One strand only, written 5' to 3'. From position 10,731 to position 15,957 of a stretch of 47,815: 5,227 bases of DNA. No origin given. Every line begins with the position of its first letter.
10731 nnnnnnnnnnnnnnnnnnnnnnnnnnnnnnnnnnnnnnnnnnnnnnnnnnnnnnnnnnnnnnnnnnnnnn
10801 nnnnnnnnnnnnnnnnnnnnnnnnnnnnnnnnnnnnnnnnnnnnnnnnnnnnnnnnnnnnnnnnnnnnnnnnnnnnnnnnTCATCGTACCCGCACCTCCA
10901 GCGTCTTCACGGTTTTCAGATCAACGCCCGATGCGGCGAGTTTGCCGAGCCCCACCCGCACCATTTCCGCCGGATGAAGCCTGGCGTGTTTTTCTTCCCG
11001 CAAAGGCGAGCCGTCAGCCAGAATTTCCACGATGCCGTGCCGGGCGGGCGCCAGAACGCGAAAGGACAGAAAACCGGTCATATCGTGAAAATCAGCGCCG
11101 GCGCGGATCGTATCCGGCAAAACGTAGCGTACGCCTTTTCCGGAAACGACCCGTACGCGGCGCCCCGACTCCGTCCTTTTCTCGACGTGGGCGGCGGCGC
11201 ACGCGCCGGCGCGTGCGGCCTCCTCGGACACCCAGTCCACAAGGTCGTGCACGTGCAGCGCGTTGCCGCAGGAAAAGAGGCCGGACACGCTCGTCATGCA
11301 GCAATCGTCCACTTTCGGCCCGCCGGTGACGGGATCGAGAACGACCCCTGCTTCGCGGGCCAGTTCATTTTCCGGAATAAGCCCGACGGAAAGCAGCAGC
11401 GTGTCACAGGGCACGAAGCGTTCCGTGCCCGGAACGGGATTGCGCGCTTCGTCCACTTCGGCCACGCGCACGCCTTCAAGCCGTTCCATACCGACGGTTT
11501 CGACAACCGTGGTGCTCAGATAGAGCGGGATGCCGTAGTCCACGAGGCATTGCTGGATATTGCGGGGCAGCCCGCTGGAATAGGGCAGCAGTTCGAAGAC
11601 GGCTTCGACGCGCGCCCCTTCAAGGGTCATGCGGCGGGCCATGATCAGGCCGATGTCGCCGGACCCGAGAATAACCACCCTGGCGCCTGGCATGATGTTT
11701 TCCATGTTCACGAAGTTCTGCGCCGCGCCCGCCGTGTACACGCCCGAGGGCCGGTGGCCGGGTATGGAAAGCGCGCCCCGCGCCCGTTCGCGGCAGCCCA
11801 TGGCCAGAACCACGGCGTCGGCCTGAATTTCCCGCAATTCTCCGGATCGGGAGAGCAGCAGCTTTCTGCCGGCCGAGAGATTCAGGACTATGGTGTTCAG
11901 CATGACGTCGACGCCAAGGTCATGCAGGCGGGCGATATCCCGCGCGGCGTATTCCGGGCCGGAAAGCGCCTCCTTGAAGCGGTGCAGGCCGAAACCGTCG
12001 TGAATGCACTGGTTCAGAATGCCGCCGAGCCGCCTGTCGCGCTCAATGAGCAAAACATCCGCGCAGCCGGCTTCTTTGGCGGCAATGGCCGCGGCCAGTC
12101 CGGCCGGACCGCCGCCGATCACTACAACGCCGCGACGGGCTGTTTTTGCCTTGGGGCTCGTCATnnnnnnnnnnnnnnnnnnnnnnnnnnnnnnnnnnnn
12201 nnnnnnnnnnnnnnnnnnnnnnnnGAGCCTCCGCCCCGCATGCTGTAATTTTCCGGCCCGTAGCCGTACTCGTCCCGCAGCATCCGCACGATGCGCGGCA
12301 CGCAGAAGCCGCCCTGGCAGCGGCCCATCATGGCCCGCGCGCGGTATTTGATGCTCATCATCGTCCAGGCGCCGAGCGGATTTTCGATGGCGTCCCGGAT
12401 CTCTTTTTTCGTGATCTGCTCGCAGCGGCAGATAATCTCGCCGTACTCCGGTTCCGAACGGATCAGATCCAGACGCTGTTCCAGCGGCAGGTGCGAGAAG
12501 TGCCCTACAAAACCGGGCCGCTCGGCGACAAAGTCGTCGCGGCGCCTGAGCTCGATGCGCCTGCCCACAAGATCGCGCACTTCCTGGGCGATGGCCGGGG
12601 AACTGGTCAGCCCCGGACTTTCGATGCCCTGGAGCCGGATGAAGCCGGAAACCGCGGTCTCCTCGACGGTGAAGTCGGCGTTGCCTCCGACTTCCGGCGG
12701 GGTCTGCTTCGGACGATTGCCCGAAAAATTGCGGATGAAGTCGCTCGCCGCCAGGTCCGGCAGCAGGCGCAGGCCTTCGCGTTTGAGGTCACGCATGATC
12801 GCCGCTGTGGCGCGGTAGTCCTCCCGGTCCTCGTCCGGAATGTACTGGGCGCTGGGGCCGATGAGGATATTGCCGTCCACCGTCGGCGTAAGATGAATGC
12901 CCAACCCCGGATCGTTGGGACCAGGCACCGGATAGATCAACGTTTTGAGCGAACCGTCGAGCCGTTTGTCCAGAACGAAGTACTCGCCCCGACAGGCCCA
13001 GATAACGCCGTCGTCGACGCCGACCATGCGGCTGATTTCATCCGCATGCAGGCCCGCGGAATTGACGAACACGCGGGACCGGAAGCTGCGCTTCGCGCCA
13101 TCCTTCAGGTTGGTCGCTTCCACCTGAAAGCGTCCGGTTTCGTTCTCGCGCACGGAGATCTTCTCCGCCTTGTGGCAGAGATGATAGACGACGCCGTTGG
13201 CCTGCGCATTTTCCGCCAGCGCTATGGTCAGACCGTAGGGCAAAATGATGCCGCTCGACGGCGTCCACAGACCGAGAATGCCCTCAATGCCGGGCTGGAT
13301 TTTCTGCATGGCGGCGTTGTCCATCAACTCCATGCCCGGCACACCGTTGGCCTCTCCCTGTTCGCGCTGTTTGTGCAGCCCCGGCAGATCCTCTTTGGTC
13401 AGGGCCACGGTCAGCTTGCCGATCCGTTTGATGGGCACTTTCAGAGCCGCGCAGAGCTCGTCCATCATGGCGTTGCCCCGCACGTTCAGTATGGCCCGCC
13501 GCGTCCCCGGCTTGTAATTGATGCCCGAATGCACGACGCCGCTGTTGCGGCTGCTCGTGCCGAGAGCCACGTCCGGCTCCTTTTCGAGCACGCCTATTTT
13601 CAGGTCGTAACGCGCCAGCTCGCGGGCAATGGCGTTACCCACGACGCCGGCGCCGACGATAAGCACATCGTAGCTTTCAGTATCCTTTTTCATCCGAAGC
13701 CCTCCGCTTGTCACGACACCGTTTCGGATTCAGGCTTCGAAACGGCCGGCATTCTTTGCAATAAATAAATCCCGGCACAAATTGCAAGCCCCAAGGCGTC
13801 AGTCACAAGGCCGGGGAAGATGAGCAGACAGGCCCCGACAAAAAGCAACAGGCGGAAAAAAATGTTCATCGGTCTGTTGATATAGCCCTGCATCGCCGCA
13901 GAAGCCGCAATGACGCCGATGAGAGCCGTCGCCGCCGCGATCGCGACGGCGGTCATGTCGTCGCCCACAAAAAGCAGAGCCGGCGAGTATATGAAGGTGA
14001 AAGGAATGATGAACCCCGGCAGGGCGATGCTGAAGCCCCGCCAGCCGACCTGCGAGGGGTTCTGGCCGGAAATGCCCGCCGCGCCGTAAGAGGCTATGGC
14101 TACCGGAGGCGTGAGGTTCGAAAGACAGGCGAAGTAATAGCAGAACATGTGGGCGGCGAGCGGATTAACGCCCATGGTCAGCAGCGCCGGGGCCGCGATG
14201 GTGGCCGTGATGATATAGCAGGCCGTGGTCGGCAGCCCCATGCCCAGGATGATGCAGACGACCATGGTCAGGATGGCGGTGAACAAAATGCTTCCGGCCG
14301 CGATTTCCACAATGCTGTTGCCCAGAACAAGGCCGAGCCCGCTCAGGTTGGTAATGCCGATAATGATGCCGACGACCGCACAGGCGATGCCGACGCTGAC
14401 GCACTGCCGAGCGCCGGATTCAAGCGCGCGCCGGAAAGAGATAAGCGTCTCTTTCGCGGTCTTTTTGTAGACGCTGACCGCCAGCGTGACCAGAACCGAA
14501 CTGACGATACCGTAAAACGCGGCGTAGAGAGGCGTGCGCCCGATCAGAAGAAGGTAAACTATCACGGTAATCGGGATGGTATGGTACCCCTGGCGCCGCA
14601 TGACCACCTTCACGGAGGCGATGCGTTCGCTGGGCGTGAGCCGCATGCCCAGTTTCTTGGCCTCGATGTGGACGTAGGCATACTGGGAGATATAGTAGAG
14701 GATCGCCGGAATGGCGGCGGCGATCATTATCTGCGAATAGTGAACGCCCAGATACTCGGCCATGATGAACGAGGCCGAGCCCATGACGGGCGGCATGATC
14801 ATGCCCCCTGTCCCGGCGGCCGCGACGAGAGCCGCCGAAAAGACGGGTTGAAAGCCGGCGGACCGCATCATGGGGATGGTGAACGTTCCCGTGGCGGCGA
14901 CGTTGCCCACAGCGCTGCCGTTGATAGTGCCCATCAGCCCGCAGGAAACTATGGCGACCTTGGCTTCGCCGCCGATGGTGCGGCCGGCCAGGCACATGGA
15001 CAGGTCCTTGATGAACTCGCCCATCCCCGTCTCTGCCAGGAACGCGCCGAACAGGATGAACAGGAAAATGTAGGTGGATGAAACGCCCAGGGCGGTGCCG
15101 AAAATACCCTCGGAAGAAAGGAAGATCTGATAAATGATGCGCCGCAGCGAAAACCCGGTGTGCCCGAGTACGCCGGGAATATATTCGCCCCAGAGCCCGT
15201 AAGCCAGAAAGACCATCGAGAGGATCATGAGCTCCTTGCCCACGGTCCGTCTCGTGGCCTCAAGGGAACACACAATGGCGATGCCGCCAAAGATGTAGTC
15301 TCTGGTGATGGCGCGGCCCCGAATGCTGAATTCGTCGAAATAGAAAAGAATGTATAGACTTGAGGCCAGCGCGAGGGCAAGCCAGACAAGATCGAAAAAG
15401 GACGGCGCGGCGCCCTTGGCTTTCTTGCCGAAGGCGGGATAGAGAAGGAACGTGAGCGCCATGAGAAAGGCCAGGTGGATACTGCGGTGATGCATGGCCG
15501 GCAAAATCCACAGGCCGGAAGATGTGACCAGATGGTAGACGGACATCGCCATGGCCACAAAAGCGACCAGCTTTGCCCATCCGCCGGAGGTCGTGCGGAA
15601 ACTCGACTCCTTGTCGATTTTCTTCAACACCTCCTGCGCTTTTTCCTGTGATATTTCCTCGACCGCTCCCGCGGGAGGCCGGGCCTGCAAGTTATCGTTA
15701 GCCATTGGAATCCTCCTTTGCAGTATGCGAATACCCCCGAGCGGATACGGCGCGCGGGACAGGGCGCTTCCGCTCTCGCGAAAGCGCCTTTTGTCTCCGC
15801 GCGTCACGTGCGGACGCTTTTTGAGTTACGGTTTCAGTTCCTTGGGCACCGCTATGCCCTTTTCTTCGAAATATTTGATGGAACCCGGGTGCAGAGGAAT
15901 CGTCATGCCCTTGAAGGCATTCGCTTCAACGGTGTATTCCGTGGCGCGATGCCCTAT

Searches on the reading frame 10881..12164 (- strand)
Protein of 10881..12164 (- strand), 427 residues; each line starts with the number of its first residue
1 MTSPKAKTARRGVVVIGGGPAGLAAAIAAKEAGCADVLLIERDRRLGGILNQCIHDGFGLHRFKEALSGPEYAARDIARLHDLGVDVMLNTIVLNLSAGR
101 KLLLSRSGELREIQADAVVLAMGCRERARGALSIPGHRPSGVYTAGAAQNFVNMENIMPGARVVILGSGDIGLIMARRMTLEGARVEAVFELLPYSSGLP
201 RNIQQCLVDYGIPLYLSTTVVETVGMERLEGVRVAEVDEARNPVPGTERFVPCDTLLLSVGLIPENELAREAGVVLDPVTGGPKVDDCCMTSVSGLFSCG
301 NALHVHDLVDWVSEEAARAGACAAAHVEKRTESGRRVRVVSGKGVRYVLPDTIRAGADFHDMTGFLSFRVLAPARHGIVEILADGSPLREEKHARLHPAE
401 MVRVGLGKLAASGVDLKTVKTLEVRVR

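Call 14: search_protein_families(library=pfam, proteins=[window:10881-12164:-], max_evalue=0.00001)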
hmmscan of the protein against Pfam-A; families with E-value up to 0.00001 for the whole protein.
window:10881-12164:- (427 aa): 8 families
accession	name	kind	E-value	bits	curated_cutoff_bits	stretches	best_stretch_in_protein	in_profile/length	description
PF07992.20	Pyr_redox_2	-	4.7e-31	108.7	26.1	1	13-303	3-277/291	Pyridine nucleotide-disulphide oxidoreductase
PF00890.30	FAD_binding_2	-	5.5e-10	39.4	20.4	0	13-48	2-36/414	FAD binding domain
PF13450.12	NAD_binding_8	-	6.1e-10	39.7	21.9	1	15-57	1-42/68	NAD(P)-binding Rossmann-like domain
PF12831.13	FAD_oxidored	-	7.3e-10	39.1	27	1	13-50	2-38/416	FAD dependent oxidoreductase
PF00070.33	Pyr_redox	-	1e-09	39.2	22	0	13-52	2-40/82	Pyridine nucleotide-disulphide oxidoreductase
PF13738.12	Pyr_redox_3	-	4.3e-09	36.5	30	1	14-44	1-31/305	Pyridine nucleotide-disulphide oxidoreductase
PF03486.20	HI0933_like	-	9.1e-08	32.3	50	0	13-47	3-36/244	HI0933-like protein Rossmann domain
PF01266.30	DAO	-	8.5e-07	29.3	27.9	0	13-47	2-35/353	FAD dependent oxidoreductase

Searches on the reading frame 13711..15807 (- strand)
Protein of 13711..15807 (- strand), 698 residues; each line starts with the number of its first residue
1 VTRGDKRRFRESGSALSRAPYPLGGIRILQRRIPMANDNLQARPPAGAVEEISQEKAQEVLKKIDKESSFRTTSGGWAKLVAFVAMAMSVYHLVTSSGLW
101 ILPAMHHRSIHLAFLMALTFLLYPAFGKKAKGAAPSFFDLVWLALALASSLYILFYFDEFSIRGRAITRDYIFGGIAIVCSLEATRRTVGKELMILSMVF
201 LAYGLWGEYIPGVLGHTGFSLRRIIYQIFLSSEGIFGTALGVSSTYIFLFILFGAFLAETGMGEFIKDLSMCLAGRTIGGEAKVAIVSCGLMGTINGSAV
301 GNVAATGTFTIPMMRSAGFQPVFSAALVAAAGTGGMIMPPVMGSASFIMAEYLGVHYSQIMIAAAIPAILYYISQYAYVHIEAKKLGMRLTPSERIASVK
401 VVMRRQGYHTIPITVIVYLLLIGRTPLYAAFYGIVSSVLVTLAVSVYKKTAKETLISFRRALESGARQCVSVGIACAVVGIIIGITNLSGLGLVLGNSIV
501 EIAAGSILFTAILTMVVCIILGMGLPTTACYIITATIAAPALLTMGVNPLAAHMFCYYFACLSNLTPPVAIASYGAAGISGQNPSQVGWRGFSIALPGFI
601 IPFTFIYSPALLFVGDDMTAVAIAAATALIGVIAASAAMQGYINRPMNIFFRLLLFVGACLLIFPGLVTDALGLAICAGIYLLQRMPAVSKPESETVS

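Call 14: search_protein_families(library=pfam, proteins=[window:13711-15807:-], max_evalue=0.00001)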
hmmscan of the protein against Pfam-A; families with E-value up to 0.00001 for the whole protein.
window:13711-15807:- (698 aa): 1 family
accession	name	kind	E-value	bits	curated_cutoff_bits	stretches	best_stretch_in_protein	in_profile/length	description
PF06808.19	DctM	-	7.2e-80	269.3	23.8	1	177-613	2-406/413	Tripartite ATP-independent periplasmic transporter, DctM component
